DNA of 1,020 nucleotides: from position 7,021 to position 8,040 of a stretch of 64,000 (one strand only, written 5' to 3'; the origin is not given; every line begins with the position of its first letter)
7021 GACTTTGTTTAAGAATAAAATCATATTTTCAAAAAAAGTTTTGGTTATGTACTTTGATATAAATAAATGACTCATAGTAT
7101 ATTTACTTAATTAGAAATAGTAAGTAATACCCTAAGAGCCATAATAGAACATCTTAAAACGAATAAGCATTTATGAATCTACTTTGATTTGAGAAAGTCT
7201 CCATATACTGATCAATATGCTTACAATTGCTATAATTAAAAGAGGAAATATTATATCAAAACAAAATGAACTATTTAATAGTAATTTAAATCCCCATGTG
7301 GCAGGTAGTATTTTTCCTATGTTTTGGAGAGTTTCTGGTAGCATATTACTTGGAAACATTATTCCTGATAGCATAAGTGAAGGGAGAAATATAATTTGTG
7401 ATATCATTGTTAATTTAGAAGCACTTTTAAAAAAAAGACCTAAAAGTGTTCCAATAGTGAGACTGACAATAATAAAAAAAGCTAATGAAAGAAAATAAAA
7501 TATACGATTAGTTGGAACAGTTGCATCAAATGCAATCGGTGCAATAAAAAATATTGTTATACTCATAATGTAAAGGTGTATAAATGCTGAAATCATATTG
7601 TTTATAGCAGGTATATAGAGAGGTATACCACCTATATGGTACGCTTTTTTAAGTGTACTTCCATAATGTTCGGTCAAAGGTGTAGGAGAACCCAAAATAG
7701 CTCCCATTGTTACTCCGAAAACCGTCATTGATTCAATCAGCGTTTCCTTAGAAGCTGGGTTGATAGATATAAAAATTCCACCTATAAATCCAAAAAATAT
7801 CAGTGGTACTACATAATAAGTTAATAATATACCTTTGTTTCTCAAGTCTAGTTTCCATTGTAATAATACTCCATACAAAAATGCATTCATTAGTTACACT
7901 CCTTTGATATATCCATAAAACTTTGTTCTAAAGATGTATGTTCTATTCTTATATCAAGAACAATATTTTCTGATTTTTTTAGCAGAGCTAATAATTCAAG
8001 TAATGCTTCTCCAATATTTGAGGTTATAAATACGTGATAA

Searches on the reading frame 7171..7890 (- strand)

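Call 54: search_protein_families(library=pfam, proteins=[window:7171-7890:-], max_evalue=0.00001)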
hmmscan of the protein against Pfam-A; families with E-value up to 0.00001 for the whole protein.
window:7171-7890:- (239 aa): 2 families
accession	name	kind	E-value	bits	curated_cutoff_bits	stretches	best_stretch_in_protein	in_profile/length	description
PF01061.29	ABC2_membrane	-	4e-13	49.8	26.9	1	11-206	10-208/211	ABC-2 type transporter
PF12698.13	ABC2_membrane_3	-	2.9e-08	33.6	31.6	1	102-229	215-342/347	ABC-2 family transporter protein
